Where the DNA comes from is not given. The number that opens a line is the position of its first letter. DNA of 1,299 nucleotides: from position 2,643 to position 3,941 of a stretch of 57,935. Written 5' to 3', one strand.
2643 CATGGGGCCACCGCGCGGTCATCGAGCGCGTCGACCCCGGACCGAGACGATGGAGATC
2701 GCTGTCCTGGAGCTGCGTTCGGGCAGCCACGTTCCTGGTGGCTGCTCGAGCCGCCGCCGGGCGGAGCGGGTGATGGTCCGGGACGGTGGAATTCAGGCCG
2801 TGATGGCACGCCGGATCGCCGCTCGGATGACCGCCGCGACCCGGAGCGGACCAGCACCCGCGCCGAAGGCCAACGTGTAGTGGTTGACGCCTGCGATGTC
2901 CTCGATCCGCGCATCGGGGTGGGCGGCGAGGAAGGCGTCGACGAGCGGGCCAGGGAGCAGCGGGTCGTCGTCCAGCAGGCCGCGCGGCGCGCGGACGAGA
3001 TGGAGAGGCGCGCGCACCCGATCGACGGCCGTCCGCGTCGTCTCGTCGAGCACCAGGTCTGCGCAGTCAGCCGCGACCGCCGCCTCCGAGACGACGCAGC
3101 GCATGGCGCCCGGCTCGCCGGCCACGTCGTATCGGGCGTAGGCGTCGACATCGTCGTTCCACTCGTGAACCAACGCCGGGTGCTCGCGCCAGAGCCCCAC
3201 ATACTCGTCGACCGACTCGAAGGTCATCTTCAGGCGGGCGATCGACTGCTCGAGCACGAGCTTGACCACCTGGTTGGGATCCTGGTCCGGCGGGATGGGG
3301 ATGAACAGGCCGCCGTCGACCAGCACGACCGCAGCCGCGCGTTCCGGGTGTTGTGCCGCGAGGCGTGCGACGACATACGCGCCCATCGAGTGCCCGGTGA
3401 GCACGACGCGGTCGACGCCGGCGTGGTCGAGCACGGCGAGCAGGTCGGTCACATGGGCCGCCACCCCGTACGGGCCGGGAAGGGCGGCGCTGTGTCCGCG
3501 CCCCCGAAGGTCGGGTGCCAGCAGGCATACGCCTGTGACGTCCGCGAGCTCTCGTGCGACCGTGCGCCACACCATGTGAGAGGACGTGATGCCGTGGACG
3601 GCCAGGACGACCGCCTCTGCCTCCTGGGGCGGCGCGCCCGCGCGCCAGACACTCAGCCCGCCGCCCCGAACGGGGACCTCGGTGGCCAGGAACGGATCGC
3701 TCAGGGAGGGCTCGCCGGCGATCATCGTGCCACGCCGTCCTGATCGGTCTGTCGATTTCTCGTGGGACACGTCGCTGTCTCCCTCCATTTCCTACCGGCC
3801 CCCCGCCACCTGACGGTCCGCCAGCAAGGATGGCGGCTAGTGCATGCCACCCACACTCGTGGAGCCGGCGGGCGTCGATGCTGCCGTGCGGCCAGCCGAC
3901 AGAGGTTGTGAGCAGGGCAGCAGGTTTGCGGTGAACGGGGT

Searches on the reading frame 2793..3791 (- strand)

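Call 82: search_protein_families(library=pfam, proteins=[window:2793-3791:-], max_evalue=0.0001)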
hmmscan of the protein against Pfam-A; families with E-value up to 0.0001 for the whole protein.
window:2793-3791:- (332 aa): 4 families
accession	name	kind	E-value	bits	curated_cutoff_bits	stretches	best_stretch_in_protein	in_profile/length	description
PF00561.26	Abhydrolase_1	-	4.2e-22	79.4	25.8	1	61-177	2-114/245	alpha/beta hydrolase fold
PF12697.13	Abhydrolase_6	-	1.9e-17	65.1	26.3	1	62-305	1-205/217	Alpha/beta hydrolase family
PF12146.15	Hydrolase_4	-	3.5e-14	53.1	27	1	56-218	1-158/239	Serine aminopeptidase, S33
PF03096.20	Ndr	-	7.5e-07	28.6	23.3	1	115-159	87-131/283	Ndr family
